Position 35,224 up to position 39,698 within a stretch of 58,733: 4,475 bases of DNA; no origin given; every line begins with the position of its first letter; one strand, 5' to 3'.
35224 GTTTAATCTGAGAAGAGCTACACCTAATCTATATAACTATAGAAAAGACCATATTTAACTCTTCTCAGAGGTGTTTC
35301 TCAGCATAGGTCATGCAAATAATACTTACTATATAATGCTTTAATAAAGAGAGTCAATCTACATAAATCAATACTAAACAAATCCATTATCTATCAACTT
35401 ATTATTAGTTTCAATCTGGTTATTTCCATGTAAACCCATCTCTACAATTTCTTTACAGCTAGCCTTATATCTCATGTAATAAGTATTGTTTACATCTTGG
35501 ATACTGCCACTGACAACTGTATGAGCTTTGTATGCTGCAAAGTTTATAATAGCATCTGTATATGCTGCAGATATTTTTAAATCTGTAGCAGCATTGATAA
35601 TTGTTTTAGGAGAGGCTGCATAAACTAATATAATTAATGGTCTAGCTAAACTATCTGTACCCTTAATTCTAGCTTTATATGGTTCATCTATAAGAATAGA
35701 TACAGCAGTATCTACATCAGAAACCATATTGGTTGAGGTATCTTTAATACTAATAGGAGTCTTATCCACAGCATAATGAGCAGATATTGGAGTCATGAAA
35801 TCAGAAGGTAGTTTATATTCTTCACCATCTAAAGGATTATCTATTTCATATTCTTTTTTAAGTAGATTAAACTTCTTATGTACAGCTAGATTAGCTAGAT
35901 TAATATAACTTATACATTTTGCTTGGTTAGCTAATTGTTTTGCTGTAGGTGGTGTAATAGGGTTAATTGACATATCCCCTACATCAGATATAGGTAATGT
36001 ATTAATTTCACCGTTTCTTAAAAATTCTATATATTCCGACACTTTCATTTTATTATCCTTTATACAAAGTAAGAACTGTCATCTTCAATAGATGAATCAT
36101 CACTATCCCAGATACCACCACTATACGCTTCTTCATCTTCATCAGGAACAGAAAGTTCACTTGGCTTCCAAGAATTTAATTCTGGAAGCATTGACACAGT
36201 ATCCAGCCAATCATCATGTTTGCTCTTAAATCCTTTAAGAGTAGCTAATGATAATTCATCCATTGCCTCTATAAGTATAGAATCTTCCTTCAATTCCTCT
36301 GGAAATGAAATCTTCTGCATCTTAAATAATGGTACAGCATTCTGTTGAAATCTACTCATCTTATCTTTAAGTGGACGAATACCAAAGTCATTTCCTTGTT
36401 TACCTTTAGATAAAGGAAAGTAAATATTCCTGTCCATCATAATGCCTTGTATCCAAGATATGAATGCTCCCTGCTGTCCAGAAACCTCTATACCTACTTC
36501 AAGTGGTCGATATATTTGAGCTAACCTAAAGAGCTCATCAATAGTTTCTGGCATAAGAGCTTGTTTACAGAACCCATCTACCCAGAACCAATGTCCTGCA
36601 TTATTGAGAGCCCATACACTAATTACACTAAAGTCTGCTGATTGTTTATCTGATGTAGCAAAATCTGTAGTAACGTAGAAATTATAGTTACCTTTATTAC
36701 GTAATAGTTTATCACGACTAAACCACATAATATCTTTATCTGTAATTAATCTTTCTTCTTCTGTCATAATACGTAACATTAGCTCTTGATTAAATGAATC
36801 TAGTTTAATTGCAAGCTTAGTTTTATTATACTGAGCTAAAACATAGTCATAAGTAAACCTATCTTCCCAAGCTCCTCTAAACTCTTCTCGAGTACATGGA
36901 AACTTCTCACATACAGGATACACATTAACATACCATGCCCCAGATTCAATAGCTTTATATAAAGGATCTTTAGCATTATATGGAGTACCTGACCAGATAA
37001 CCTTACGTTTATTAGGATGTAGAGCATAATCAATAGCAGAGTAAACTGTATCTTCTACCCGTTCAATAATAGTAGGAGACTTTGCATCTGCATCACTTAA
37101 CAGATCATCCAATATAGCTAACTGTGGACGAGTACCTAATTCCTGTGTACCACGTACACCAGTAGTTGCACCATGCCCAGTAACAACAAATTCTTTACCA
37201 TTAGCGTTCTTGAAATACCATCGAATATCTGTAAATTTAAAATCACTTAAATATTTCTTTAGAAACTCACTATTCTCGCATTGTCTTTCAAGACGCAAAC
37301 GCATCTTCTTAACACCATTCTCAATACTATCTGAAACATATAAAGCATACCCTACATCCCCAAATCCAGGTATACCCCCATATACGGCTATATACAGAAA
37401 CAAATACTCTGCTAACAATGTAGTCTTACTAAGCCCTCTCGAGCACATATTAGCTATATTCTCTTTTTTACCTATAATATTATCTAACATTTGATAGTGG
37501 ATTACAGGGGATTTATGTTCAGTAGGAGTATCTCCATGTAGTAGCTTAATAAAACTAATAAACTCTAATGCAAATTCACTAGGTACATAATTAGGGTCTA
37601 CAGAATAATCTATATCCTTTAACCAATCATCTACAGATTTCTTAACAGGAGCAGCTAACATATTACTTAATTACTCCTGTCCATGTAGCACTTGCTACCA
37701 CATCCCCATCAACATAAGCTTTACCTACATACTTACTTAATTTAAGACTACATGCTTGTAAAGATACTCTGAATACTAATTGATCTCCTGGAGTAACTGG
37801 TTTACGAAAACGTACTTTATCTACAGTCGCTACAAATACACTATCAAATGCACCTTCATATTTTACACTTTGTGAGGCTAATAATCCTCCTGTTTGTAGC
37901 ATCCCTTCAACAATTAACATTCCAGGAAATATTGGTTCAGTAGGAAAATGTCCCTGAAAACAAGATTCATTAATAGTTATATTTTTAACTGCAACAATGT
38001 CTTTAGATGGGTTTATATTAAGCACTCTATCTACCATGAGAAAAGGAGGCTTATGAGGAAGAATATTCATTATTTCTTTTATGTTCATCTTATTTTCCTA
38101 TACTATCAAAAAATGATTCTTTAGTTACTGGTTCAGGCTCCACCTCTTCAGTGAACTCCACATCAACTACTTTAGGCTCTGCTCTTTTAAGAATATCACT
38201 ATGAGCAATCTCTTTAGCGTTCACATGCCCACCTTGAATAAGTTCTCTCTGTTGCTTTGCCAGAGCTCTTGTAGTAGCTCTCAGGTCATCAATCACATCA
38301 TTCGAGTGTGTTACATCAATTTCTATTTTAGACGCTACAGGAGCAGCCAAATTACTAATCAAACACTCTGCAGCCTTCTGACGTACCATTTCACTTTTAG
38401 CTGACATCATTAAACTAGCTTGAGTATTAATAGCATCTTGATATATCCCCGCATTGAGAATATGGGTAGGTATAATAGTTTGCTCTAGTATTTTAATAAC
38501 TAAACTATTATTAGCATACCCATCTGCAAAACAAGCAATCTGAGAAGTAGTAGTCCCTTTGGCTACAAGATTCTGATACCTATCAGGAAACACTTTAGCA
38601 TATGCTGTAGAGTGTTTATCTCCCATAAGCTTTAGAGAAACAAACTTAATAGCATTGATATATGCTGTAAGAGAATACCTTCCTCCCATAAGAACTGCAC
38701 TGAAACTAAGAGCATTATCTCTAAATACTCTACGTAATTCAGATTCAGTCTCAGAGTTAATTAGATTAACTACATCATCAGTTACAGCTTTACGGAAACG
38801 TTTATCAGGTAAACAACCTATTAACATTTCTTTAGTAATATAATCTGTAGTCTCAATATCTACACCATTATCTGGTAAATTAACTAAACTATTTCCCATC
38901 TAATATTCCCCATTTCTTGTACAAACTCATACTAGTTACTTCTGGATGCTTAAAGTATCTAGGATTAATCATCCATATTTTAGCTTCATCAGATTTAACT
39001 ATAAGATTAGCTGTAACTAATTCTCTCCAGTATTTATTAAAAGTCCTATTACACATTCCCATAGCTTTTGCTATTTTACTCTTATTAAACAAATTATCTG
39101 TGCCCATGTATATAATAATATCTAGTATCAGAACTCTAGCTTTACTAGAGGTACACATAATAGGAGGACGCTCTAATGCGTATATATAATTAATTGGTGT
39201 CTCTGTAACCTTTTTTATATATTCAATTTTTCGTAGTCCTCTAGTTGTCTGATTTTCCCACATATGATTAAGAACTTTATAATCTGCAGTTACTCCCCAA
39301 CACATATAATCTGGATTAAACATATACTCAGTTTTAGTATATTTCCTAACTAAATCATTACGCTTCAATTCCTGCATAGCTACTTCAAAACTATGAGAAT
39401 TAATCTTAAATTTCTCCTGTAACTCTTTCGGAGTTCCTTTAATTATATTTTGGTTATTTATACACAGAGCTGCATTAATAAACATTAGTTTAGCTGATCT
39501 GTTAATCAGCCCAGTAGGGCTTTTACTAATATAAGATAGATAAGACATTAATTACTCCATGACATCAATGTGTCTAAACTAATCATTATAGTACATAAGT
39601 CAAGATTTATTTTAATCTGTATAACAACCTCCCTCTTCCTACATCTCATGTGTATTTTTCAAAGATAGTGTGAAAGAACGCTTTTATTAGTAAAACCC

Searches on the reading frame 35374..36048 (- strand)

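Call 13: search_protein_families(library=pfam, proteins=[window:35374-36048:-], max_evalue=0.01)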
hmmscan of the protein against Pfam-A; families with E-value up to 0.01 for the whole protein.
window:35374-36048:- (224 aa): 1 family
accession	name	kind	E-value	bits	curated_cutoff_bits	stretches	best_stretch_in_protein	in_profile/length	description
PF24175.2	SU10_adaptor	-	0.0013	19.7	27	1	42-197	22-177/194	SU10 adaptor protein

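Call 69: search_protein_families(library=phrogs, proteins=[window:35374-36048:-], max_evalue=0.001)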
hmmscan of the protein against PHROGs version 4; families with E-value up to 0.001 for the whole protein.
window:35374-36048:- (224 aa): 1 family
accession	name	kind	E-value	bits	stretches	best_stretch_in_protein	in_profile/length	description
phrog_2125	-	head and packaging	3.9e-17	63.7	1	1-224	1-234/234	virion structural protein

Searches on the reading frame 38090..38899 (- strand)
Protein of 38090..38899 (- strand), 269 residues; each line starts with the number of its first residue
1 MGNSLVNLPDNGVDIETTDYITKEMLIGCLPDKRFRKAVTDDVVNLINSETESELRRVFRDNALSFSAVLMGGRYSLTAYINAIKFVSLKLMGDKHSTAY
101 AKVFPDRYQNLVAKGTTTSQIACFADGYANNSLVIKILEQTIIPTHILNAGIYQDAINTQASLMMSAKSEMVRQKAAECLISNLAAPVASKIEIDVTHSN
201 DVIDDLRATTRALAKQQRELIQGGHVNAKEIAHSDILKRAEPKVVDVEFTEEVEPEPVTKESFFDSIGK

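Call 13: search_protein_families(library=pfam, proteins=[window:38090-38899:-], max_evalue=0.01)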
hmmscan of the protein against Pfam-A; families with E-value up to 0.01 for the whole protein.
window:38090-38899:- (269 aa): 0 families

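Call 69: search_protein_families(library=phrogs, proteins=[window:38090-38899:-], max_evalue=0.001)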
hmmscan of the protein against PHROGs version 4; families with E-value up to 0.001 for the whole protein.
window:38090-38899:- (269 aa): 2 families
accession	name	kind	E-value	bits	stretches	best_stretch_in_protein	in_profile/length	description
phrog_2109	-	unknown function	1.3e-70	238.5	1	20-240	3-224/230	-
phrog_2538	-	head and packaging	1.8e-05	25.9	1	155-206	62-113/129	terminase small subunit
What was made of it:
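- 38090..38899 (-): N4 gp69-like / weakly TerS-like gene (context; immediately upstream of FabZ). phrog_2109 at 1.3e-70, plus a weak hit to terminase small subunit phrog_2538 (call 69).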

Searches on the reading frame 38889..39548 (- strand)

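Call 13: search_protein_families(library=pfam, proteins=[window:38889-39548:-], max_evalue=0.01)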
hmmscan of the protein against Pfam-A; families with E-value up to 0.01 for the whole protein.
window:38889-39548:- (219 aa): 1 family
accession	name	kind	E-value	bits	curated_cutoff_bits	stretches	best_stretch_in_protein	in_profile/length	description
PF05732.17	RepL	-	9.6e-06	25.6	20.3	1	30-96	68-134/164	Firmicute plasmid replication protein (RepL)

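Call 69: search_protein_families(library=phrogs, proteins=[window:38889-39548:-], max_evalue=0.001)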
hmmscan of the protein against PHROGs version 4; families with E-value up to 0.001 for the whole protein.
window:38889-39548:- (219 aa): 0 families
